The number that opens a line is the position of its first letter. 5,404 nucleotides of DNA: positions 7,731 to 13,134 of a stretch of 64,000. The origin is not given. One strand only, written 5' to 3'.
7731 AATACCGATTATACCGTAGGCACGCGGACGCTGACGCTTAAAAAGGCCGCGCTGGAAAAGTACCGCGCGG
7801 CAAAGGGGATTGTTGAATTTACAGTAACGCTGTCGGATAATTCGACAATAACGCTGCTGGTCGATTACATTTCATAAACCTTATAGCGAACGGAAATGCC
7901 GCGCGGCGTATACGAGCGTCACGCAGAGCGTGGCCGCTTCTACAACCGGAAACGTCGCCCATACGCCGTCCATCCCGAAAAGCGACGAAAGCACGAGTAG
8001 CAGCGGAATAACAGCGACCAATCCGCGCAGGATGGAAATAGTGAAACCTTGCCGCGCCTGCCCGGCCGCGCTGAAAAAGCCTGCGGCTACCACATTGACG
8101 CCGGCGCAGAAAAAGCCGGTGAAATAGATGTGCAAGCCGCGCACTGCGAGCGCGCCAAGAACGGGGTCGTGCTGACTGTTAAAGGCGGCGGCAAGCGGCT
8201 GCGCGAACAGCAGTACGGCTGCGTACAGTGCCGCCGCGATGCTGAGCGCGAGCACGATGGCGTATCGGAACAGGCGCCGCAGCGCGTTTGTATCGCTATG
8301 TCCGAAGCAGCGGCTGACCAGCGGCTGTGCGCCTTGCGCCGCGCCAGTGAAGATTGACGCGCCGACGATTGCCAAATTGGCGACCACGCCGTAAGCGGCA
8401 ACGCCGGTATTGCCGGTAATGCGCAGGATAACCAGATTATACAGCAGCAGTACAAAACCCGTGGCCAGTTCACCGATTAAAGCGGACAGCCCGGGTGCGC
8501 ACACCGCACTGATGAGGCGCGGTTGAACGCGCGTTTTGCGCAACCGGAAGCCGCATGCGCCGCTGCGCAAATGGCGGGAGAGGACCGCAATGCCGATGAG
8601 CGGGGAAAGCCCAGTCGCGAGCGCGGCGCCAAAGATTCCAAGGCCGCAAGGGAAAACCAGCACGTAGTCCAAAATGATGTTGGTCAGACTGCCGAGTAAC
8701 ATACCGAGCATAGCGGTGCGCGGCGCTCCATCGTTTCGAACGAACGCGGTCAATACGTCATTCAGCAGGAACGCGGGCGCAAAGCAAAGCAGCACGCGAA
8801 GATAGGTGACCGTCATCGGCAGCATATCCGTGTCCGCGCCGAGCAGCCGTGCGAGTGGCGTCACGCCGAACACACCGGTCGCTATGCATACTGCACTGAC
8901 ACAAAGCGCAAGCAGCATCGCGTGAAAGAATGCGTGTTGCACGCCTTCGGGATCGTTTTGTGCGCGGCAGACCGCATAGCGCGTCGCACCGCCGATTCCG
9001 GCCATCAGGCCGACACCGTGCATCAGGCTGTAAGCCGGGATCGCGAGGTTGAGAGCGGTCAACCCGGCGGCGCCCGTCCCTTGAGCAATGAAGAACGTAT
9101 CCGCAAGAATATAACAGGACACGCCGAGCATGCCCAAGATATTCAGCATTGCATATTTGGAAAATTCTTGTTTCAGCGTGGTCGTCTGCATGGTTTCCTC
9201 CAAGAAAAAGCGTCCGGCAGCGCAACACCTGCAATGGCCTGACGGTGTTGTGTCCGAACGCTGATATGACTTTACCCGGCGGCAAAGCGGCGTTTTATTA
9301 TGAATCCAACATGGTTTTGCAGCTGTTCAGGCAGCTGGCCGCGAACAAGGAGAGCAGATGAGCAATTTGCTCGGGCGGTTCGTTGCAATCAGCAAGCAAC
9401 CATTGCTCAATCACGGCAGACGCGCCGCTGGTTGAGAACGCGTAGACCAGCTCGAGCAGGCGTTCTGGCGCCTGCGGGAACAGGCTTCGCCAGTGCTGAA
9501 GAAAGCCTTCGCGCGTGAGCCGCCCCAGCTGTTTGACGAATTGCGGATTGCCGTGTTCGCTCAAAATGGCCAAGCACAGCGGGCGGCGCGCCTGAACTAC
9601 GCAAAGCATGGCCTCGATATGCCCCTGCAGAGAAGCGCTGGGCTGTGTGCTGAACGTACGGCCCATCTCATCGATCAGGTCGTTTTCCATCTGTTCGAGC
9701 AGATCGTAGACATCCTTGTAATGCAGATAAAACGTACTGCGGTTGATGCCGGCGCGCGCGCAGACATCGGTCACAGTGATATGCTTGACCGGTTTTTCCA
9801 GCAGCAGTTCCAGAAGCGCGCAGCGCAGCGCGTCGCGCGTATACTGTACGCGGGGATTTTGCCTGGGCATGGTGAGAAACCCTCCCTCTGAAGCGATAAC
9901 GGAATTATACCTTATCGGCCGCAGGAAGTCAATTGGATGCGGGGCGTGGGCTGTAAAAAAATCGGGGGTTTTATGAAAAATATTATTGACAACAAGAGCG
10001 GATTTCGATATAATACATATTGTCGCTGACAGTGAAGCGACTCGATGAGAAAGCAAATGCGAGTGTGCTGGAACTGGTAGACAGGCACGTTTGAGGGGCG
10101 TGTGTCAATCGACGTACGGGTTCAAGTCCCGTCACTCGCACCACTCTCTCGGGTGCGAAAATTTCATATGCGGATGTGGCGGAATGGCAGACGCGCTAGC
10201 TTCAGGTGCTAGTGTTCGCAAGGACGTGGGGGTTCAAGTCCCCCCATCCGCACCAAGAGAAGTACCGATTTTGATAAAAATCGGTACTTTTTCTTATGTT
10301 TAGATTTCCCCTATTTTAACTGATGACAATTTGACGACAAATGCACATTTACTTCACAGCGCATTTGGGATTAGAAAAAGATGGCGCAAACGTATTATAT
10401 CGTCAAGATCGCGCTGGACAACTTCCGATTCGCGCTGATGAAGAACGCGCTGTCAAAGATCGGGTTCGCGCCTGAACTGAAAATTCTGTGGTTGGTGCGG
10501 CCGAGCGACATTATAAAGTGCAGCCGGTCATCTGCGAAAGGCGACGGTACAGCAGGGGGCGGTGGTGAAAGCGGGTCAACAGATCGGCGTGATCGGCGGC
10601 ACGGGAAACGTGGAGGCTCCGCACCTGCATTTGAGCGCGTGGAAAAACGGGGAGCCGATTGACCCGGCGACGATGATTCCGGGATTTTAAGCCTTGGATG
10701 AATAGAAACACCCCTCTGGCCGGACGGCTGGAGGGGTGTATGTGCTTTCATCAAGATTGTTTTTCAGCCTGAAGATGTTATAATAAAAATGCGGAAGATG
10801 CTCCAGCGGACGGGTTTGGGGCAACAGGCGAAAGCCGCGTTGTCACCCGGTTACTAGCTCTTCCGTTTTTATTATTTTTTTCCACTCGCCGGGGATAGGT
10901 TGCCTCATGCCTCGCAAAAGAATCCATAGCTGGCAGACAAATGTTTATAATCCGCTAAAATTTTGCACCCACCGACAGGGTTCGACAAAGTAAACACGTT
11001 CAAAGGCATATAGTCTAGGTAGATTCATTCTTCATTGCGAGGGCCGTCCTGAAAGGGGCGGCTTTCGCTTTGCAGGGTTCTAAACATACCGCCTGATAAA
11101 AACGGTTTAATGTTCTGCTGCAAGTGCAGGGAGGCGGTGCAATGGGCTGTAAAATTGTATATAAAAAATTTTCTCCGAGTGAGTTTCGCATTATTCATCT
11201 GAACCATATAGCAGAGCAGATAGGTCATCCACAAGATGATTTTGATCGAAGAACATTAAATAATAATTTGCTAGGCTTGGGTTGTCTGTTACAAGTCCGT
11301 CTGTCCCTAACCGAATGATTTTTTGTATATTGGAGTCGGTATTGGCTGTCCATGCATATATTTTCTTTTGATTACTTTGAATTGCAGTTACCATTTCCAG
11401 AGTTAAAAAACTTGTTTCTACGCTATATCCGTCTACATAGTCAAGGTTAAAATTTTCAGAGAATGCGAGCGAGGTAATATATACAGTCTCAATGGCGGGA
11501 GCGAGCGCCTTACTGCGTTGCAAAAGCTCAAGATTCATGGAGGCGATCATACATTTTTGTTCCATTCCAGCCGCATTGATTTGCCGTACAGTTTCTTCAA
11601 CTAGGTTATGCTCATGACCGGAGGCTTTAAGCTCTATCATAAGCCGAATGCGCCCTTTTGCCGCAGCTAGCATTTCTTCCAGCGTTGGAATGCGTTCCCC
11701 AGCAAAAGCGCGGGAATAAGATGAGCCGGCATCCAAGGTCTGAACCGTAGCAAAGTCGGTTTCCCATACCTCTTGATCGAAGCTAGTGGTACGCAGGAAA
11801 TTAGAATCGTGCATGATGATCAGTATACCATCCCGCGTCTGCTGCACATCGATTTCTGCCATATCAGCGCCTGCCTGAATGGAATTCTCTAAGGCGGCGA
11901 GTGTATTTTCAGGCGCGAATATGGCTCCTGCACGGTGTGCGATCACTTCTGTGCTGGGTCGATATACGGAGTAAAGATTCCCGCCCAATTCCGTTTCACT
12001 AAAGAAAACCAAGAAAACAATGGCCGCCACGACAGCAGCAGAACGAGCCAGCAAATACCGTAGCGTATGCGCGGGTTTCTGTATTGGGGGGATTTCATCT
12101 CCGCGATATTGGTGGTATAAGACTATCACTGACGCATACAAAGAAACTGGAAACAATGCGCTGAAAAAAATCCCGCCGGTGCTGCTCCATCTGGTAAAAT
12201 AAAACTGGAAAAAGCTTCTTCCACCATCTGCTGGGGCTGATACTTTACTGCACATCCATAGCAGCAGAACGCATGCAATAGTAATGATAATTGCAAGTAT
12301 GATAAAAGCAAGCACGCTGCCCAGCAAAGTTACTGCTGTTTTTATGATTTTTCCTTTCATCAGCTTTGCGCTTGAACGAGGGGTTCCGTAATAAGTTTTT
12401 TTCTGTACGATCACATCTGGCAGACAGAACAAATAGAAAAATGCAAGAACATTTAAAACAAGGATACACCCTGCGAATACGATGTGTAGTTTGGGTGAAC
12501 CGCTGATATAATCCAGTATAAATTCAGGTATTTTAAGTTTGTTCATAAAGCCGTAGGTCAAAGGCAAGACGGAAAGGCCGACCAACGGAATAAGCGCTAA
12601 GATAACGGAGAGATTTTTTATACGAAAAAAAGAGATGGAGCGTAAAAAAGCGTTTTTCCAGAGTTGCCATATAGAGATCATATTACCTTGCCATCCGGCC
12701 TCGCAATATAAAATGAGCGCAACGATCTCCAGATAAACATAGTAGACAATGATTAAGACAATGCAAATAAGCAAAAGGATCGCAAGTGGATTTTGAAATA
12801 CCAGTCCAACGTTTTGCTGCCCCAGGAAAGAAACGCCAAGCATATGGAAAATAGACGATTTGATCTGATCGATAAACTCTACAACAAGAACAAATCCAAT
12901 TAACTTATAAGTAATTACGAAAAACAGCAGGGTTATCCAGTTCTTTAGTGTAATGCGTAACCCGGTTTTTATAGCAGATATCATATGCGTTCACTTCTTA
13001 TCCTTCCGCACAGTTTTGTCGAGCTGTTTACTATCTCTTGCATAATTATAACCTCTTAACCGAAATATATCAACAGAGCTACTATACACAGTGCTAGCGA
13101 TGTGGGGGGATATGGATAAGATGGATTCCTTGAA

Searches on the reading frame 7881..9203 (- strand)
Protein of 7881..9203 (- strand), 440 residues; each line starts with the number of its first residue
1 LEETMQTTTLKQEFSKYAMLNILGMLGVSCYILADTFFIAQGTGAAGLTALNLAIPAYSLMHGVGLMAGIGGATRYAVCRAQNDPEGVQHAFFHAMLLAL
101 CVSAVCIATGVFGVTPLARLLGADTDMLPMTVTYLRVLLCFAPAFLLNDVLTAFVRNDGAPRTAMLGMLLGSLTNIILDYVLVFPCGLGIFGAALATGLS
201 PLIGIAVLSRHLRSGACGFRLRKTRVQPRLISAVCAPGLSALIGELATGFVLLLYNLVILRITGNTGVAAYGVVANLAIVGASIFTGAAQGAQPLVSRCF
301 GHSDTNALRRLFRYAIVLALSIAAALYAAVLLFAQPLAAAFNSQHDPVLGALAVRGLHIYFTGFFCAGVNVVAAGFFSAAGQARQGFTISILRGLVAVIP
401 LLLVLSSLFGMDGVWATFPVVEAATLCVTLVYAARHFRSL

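Call 82: search_protein_families(library=pfam, max_evalue=0.000001, proteins=[window:7881-9203:-])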
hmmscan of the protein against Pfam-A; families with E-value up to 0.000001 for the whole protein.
window:7881-9203:- (440 aa): 1 family
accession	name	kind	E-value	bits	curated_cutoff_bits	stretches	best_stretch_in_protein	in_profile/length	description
PF01554.23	MatE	-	1.5e-36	125.9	24.9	2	22-181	3-161/161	MatE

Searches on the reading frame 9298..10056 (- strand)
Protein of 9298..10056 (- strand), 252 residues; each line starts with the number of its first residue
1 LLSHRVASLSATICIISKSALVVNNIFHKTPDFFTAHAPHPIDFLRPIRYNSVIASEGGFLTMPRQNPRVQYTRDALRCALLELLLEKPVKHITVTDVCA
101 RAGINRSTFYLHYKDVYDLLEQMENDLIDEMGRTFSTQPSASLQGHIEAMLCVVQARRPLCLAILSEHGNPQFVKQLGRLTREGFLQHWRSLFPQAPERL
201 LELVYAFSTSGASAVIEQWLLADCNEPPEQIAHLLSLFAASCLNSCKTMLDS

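Call 44: search_protein_families(library=pfam, proteins=[window:9298-10056:-])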
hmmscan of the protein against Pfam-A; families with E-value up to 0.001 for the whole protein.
window:9298-10056:- (252 aa): 2 families
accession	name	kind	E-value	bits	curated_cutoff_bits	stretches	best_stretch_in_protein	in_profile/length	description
PF14278.11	TetR_C_8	-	1.7e-14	54.2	26.1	1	143-238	3-100/103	Transcriptional regulator C-terminal region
PF00440.29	TetR_N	-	4e-05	23.7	24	1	82-122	6-46/47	Bacterial regulatory proteins, tetR family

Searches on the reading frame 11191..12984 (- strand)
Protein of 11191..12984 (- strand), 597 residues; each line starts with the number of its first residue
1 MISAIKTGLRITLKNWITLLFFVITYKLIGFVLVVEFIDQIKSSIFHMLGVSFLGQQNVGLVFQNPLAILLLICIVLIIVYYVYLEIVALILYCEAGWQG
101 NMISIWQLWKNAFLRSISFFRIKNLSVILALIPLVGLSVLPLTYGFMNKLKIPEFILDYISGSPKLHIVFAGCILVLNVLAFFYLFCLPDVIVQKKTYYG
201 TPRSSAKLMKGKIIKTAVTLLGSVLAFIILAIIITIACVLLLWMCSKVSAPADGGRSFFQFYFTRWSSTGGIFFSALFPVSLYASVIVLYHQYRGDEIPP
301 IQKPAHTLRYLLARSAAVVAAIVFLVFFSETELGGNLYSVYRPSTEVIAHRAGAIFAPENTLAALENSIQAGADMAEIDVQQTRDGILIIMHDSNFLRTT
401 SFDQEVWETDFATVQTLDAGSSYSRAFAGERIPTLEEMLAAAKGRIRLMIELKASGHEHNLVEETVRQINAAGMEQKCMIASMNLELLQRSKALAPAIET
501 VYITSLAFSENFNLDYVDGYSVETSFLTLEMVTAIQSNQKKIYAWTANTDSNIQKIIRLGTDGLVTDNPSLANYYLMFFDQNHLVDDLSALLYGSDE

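Call 44: search_protein_families(library=pfam, proteins=[window:11191-12984:-])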
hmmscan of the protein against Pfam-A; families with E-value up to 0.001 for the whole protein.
window:11191-12984:- (597 aa): 2 families
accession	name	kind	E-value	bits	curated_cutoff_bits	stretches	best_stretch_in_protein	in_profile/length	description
PF03009.23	GDPD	-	4.1e-37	129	23.6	1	350-570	1-243/244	Glycerophosphoryl diester phosphodiesterase family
PF10110.14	GPDPase_memb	-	4.6e-28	98.3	29.6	1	6-253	2-252/321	Membrane domain of glycerophosphoryl diester phosphodiesterase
